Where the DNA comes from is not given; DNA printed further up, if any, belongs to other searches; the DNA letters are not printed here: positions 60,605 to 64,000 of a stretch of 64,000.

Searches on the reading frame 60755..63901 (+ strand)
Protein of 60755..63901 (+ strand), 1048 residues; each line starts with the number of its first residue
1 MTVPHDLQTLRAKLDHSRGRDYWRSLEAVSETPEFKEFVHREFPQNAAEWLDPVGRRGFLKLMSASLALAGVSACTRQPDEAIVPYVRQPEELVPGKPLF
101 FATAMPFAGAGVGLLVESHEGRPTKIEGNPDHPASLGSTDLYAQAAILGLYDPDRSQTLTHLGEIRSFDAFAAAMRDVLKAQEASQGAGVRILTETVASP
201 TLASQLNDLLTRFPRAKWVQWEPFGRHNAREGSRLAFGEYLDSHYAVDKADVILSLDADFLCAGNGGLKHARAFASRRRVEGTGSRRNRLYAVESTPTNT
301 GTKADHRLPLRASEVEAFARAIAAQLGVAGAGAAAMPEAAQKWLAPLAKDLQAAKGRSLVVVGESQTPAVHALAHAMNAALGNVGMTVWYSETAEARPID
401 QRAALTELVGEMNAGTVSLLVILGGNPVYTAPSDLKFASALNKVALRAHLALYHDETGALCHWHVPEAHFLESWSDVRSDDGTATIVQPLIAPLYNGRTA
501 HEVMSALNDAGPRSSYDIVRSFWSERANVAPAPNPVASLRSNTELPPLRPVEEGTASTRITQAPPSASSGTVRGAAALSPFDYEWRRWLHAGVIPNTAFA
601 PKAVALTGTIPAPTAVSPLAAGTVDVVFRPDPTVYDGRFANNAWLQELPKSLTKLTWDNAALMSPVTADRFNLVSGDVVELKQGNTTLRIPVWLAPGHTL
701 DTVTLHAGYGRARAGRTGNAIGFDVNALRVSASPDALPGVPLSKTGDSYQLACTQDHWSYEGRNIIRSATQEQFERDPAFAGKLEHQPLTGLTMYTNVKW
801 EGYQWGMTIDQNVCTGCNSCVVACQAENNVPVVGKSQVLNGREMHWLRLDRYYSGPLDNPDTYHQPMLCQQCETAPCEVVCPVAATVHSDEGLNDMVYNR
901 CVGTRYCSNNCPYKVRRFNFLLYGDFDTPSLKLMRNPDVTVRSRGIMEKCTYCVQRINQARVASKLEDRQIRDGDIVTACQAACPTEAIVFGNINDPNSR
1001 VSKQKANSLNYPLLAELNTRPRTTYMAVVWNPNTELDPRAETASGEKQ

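Call 84: search_protein_families(library=pfam, proteins=[window:60755-63901:+], max_evalue=0.000001)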
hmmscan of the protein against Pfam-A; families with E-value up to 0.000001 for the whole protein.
window:60755-63901:+ (1048 aa): 1 family
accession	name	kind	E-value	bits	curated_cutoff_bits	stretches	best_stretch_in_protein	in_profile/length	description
PF12838.12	Fer4_7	-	1.8e-12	48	27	0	814-885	2-52/52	4Fe-4S dicluster domain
